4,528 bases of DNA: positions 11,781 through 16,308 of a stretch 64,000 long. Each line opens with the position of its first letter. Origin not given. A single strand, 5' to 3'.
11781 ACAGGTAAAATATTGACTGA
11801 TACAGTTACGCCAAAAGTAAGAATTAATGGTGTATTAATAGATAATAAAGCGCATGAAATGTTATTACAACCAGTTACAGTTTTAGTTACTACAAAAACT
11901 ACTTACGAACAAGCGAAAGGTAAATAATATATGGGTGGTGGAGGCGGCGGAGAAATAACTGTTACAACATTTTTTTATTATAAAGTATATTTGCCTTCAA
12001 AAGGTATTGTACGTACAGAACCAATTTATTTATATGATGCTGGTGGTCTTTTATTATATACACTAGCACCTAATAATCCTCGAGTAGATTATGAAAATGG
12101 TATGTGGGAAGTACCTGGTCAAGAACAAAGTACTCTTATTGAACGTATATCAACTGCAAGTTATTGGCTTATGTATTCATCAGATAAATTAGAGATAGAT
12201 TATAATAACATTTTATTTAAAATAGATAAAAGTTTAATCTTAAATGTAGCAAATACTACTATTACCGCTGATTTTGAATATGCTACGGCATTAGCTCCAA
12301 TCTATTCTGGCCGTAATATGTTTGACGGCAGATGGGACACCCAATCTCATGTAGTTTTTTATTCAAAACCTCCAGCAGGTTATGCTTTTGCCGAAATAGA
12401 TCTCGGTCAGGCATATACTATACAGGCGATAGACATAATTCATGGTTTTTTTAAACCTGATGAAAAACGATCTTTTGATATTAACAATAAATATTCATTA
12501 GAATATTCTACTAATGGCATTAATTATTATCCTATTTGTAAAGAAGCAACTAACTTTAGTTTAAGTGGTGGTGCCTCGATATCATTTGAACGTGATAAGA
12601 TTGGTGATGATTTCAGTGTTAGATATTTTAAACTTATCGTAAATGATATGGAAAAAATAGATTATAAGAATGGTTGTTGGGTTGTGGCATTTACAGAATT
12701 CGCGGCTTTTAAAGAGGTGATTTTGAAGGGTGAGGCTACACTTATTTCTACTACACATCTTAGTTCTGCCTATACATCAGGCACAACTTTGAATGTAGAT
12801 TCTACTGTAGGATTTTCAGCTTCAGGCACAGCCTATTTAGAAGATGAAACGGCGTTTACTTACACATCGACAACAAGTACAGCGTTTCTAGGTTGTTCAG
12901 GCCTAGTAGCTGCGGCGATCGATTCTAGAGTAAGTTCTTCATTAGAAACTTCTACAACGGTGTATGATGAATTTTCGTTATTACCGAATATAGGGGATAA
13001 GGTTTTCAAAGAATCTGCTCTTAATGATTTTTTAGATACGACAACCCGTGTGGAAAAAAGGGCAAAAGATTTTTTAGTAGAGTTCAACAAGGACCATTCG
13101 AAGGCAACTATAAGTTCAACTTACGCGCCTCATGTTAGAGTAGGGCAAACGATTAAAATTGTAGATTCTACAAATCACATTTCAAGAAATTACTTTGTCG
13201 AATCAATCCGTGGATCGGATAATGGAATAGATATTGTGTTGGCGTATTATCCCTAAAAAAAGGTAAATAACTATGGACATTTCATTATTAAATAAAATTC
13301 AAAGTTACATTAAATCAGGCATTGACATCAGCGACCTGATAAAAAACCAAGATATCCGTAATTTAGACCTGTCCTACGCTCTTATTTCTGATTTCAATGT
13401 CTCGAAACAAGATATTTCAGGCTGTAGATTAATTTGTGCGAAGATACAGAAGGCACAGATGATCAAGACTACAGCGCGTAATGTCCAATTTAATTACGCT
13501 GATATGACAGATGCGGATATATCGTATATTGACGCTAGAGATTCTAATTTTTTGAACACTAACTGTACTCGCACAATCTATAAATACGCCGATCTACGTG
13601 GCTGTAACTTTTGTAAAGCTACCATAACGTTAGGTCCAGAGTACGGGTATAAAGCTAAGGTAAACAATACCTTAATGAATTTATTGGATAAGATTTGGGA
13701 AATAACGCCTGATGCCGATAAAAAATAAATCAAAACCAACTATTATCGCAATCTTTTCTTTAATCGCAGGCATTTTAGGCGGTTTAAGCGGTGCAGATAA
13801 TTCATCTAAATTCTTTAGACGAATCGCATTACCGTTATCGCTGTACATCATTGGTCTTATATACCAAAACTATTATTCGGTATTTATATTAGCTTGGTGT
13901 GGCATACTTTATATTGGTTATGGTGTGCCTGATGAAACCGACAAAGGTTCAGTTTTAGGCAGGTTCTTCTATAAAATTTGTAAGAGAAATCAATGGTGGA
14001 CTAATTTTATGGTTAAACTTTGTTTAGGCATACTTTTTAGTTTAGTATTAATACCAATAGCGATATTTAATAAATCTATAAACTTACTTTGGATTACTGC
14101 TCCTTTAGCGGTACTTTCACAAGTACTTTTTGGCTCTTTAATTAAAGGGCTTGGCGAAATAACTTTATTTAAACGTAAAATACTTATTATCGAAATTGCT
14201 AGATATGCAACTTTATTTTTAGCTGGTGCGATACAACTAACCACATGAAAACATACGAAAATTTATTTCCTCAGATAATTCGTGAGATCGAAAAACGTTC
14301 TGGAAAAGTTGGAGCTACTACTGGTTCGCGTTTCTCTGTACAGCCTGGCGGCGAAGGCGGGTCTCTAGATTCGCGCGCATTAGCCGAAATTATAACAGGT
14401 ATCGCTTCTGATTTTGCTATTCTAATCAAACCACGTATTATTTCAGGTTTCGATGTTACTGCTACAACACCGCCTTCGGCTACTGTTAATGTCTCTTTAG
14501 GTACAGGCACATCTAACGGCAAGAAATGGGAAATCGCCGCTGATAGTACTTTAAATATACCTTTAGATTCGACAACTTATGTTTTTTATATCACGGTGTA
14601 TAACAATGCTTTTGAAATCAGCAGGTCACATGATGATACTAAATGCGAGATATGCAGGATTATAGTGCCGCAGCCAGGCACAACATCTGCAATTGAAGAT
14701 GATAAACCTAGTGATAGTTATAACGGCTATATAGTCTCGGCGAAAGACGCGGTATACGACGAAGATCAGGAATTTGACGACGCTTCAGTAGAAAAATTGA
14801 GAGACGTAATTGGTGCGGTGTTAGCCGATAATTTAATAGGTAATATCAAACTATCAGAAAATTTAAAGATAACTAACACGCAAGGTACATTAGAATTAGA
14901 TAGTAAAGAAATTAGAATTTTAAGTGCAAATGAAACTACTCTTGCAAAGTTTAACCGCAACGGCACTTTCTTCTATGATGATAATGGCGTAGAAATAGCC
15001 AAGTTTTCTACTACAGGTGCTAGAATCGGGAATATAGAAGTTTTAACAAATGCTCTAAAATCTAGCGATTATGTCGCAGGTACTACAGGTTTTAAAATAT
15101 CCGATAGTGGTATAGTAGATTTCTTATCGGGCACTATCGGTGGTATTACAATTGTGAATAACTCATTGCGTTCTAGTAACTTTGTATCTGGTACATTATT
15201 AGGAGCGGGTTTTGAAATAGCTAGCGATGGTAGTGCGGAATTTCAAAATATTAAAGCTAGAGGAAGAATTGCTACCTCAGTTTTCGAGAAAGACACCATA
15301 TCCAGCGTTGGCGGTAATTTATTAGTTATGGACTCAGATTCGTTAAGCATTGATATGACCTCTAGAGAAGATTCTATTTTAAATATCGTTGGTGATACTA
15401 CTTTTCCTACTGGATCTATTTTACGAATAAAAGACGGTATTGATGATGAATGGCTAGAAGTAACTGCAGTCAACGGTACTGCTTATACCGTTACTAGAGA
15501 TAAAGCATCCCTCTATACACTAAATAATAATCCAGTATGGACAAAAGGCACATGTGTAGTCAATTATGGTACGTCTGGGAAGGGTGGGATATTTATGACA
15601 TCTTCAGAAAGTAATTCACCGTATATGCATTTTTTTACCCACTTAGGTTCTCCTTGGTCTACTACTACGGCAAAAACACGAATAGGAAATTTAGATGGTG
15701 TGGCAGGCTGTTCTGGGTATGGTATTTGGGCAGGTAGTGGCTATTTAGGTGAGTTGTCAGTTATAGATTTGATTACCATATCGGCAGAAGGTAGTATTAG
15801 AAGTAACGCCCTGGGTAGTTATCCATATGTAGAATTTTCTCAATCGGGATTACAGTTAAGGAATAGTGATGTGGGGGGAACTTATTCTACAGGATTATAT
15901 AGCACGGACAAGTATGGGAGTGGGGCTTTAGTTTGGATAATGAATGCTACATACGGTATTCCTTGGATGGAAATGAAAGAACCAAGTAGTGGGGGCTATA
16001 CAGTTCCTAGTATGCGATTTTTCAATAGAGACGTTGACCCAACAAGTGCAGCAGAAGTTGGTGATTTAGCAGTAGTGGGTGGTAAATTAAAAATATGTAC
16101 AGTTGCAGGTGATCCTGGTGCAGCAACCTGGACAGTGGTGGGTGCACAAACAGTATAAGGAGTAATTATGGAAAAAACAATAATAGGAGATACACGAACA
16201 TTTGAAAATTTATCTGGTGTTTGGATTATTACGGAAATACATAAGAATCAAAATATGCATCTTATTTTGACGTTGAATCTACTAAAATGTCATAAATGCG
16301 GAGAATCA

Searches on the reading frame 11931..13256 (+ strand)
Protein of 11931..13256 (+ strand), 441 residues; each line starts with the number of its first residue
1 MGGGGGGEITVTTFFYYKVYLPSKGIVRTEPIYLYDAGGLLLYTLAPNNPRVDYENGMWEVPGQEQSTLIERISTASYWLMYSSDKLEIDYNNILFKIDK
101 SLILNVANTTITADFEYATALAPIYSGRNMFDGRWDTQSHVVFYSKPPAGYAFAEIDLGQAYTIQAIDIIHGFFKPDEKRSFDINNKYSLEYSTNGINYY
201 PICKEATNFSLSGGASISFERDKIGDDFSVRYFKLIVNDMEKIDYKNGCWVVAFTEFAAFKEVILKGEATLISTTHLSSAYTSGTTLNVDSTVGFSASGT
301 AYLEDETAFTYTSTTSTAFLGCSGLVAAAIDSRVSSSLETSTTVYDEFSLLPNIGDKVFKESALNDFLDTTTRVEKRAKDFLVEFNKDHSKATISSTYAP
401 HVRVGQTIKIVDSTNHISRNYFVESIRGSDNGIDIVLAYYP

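Call 5: search_protein_families(library=pfam, proteins=[window:11931-13256:+], max_evalue=0.1)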
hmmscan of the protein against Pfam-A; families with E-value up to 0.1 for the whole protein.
window:11931-13256:+ (441 aa): 3 families
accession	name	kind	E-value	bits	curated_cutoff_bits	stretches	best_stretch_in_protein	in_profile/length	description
PF00754.31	F5_F8_type_C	-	0.00068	20.2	28.2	1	125-239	12-114/127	F5/8 type C domain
PF22633.2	F5_F8_type_C_2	-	0.022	15.8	27.8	0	151-219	19-81/91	NedA-like, galactose-binding domain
PF24032.1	YQBQ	-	0.065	13.1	27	0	372-426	224-278/294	YQBQ-like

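Call 6: search_protein_families(library=phrogs, proteins=[window:11931-13256:+], max_evalue=0.001)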
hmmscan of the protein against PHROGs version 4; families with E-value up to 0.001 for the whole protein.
window:11931-13256:+ (441 aa): 2 families
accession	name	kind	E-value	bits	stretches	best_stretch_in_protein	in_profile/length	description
phrog_2885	-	tail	4.5e-09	34.2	1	282-328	320-366/4179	baseplate wedge subunit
phrog_9689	-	head and packaging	4.3e-05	24.4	1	206-321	41-154/176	virion structural protein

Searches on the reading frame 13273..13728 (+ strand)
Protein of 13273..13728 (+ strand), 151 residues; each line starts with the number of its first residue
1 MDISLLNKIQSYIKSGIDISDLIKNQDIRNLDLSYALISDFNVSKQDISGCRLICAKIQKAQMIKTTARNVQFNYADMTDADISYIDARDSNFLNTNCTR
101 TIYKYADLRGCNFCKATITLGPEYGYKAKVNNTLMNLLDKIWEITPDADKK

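Call 66: search_protein_families(library=phrogs, proteins=[window:13273-13728:+], max_evalue=0.001)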
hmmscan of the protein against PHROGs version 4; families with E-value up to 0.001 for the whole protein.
window:13273-13728:+ (151 aa): 3 families
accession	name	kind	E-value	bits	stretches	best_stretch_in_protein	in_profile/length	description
phrog_923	-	unknown function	6.1e-08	31.8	1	23-119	809-906/990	-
phrog_12514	-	unknown function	6.7e-07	30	1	24-117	152-245/287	-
phrog_15350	-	unknown function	1.2e-05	25.4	1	26-117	149-245/494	-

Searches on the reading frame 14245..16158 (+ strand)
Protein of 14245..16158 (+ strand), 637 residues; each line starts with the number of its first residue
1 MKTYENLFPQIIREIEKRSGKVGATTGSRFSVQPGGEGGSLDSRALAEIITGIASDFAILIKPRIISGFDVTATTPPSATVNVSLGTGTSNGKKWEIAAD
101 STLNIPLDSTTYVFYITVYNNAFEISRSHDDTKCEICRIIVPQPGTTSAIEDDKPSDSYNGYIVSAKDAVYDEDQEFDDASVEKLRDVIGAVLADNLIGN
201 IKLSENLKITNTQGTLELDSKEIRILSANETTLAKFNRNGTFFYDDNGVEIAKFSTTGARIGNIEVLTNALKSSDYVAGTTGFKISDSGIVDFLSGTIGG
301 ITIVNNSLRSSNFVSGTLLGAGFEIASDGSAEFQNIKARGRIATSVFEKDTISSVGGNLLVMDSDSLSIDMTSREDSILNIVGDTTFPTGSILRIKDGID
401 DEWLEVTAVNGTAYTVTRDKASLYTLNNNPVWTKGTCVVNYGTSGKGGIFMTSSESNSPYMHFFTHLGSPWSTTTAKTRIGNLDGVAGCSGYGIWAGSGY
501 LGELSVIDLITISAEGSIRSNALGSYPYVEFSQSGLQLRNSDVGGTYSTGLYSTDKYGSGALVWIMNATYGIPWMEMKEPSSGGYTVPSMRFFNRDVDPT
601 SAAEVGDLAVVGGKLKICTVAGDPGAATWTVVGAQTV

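Call 66: search_protein_families(library=phrogs, proteins=[window:14245-16158:+], max_evalue=0.001)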
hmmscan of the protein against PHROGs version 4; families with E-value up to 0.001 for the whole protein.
window:14245-16158:+ (637 aa): 1 family
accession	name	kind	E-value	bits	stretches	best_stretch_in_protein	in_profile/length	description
phrog_5269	-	unknown function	0.00058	19.8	0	296-344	320-364/564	-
